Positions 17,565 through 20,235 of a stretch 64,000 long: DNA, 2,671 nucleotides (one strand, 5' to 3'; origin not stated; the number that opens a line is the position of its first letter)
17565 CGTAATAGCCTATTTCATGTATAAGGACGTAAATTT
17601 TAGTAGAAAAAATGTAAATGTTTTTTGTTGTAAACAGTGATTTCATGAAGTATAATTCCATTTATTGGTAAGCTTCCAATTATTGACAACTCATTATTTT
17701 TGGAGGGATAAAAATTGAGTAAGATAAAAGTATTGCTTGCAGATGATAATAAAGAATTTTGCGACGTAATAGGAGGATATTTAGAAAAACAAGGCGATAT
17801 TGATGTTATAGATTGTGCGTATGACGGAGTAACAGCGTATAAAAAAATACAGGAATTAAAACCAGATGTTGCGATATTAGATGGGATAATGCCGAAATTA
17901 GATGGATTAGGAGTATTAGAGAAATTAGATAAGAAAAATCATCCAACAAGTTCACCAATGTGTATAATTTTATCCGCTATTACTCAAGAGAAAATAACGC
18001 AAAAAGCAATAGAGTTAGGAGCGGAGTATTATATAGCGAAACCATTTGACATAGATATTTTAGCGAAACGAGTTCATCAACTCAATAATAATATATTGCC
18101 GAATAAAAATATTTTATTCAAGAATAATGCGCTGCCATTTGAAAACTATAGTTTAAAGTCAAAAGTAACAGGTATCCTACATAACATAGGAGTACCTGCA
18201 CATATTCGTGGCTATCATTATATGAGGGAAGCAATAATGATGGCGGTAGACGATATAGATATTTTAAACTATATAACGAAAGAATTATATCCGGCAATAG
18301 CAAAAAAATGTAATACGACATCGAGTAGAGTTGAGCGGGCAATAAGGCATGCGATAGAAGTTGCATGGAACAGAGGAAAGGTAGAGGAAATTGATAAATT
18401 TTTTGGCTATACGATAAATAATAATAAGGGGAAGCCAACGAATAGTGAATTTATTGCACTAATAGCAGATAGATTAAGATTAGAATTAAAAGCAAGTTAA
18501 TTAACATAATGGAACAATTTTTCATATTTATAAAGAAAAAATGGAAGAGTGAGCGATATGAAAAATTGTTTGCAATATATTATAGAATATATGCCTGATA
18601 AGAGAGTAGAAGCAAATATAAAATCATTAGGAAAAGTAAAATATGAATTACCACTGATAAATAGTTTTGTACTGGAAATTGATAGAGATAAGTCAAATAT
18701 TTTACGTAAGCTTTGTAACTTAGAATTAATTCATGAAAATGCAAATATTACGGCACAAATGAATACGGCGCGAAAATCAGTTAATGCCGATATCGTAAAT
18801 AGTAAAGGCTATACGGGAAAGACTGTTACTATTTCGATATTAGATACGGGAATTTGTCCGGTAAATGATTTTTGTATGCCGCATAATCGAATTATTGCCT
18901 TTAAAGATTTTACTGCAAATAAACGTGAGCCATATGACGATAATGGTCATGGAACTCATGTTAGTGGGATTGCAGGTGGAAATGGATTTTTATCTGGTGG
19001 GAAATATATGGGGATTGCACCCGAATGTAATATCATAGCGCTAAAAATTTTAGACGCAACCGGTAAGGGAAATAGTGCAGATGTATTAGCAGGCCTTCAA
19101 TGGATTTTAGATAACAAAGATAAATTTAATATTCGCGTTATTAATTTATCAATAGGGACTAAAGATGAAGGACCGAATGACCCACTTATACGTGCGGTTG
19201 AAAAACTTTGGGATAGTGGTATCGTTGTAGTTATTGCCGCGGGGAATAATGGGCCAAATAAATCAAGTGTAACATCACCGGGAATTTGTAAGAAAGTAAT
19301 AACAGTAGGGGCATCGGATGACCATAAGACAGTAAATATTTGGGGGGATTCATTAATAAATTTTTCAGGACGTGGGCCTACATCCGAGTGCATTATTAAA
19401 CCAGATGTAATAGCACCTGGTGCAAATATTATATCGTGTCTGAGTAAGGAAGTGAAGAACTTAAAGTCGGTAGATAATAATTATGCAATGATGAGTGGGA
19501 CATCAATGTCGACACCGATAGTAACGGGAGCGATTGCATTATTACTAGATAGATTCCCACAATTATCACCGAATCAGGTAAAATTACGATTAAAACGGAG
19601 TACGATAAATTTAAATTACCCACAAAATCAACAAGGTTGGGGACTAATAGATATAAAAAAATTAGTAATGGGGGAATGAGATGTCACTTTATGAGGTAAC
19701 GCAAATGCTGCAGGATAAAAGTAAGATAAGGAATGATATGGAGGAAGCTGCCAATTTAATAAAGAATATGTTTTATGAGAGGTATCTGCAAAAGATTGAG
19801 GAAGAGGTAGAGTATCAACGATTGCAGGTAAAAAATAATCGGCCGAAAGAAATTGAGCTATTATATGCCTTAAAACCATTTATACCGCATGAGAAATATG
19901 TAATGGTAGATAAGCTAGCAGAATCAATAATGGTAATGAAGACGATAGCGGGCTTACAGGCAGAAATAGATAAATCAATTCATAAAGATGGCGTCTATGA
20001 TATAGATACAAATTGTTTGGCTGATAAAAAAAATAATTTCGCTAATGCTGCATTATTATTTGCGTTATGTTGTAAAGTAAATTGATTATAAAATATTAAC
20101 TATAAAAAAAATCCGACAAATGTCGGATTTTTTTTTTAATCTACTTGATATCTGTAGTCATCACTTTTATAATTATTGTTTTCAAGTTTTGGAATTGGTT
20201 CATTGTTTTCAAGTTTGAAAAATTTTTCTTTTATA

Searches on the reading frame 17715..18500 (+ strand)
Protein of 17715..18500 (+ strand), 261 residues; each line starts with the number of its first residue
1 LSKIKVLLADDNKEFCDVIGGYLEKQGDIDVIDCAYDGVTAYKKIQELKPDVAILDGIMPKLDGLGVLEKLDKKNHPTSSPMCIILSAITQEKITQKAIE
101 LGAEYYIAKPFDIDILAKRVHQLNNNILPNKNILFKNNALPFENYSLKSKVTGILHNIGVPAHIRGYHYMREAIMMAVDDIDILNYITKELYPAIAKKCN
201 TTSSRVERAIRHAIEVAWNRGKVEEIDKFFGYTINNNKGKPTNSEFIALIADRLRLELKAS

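Call 3: search_protein_families(library=pfam, proteins=[window:17715-18500:+], max_evalue=1)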
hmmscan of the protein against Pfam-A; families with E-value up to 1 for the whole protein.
window:17715-18500:+ (261 aa): 3 families
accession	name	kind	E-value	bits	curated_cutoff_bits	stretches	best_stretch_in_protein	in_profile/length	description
PF08769.17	Spo0A_C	-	4.9e-46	155.5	25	1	151-254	1-104/104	Sporulation initiation factor Spo0A C terminal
PF00072.30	Response_reg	-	9.8e-22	77.7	30.2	1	6-120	1-110/111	Response regulator receiver domain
PF14063.11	DUF4254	-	0.16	12.2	27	1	223-254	49-83/144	Protein of unknown function (DUF4254)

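Call 14: find_related_loci(query=window:17715-18500:+, collection=genome_contigs, flank=10000)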
Query window:17715-18500:+ (261 aa) in genome_contigs; peptide patterns used: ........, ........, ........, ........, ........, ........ (x = any residue, [..] = any of these).
301 stretches matched a pattern; 87 encode a relative of the query (tblastn E <= 1e-3); the best 80 are kept; 80 distinct loci.
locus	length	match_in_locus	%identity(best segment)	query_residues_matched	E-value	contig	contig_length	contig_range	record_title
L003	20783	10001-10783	100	1-261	1e-175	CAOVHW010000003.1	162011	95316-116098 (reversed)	MAG TPA_asm: uncultured Eubacteriales bacterium isolate MGBC163006 genome assembly, contig: MGBC163006.3, whole genome s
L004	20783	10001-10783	90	1-261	7e-159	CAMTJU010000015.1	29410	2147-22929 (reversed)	MAG TPA_asm: uncultured Clostridia bacterium isolate SRR12464003_bin.1_metawrap_v1.3_MAG genome assembly, contig: NODE.6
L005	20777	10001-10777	72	3-261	7e-126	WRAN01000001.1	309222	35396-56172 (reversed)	MAG: Defluviitaleaceae bacterium isolate Lab288P1bin39 Ga0131853_10000007, whole genome shotgun sequence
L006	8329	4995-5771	72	3-261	4e-125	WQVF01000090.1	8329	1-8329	MAG: Defluviitaleaceae bacterium isolate Emb289P1bin126 Ga0123355_10033616, whole genome shotgun sequence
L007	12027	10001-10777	74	3-261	5e-125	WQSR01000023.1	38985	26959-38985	MAG: Defluviitaleaceae bacterium isolate Co191P3bin17 JGI24695J34938_10000473, whole genome shotgun sequence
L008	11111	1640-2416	71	3-261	7e-124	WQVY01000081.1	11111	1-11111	MAG: Defluviitaleaceae bacterium isolate Emb289P1bin52 Ga0123355_10018277, whole genome shotgun sequence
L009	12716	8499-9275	69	1-259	1e-122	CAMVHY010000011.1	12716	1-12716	MAG TPA_asm: uncultured Clostridia bacterium isolate SRR8387719_bin.69_metaWRAP_v1.3_MAG genome assembly, contig: ERZ142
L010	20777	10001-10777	69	1-259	2e-122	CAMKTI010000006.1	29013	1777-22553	MAG: uncultured Clostridia bacterium isolate SRR12081301_bin.69_metaWRAP_v1.3_MAG genome assembly, contig: ERZ12289766.2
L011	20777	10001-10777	73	3-261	5e-122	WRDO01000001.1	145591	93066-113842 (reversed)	MAG: Defluviitaleaceae bacterium isolate Lab288P3bin217 Ga0123353_10000037, whole genome shotgun sequence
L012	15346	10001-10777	73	3-261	6e-122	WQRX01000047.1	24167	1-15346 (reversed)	MAG: Defluviitaleaceae bacterium isolate Co191P1bin64 JGI24694J35173_10001183, whole genome shotgun sequence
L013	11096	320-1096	72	3-261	3e-121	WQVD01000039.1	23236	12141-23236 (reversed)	MAG: Defluviitaleaceae bacterium isolate Emb289P1bin122 Ga0123355_10003248, whole genome shotgun sequence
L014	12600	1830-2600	71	3-261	3e-121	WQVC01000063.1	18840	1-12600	MAG: Defluviitaleaceae bacterium isolate Emb289P1bin119 Ga0123355_10005297, whole genome shotgun sequence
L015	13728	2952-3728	71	3-261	8e-121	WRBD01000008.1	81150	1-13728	MAG: Defluviitaleaceae bacterium isolate Lab288P1bin64 Ga0131853_10000387, whole genome shotgun sequence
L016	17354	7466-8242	71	3-261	1e-120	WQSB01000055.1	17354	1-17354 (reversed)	MAG: Defluviitaleaceae bacterium isolate Co191P1bin70 JGI24694J35173_10001998, whole genome shotgun sequence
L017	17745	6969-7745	71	3-261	7e-121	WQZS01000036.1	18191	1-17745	MAG: Defluviitaleaceae bacterium isolate Lab288P1bin109 Ga0131853_10009031, whole genome shotgun sequence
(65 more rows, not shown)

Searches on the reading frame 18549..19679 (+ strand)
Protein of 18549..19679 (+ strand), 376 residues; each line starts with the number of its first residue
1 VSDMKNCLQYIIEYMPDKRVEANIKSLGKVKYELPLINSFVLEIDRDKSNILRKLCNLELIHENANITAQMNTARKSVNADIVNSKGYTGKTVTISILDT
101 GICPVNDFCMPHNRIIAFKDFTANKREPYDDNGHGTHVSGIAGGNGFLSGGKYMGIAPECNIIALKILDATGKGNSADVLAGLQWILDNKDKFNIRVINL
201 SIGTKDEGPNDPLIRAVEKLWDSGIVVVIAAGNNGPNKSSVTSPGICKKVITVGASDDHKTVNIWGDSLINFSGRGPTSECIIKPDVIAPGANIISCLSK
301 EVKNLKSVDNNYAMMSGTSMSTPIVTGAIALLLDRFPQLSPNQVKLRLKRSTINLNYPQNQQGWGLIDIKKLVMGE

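Call 3: search_protein_families(library=pfam, proteins=[window:18549-19679:+], max_evalue=1)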
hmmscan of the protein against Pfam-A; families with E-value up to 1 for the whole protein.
window:18549-19679:+ (376 aa): 1 family
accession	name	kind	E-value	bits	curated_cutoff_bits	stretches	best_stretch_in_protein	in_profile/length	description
PF00082.27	Peptidase_S8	-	5.2e-54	184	21.8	1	90-365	1-288/288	Subtilase family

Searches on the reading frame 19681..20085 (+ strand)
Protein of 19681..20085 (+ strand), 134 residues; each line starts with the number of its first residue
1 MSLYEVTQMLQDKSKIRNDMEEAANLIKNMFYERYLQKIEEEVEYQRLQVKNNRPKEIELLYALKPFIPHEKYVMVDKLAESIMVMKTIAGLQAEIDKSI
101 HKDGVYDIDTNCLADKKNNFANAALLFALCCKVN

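Call 3: search_protein_families(library=pfam, proteins=[window:19681-20085:+], max_evalue=1)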
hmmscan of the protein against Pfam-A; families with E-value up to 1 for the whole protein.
window:19681-20085:+ (134 aa): 1 family
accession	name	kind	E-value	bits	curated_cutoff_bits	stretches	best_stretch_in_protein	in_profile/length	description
PF18308.6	GGA_N-GAT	-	0.044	13.9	25.6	1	13-31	15-33/39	N-terminal extension of GAT domain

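Call 39: search_protein_families(library=ncbifam, proteins=[window:19681-20085:+], max_evalue=0.1)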
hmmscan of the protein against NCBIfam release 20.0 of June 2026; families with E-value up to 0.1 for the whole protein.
window:19681-20085:+ (134 aa): 2 families
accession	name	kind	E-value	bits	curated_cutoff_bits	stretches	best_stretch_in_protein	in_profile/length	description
NF037994.1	DcuC_1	equivalog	0.068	11.9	100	1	27-72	175-220/389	C4-dicarboxylate transporter DcuC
TIGR00771.1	DcuC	subfamily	0.092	12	187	1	27-71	156-199/388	C4-dicarboxylate anaerobic carrier, DcuC family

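Call 69: search_protein_families(library=phrogs, proteins=[window:19681-20085:+], max_evalue=0.01)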
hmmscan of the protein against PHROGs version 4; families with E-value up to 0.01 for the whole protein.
window:19681-20085:+ (134 aa): 0 families
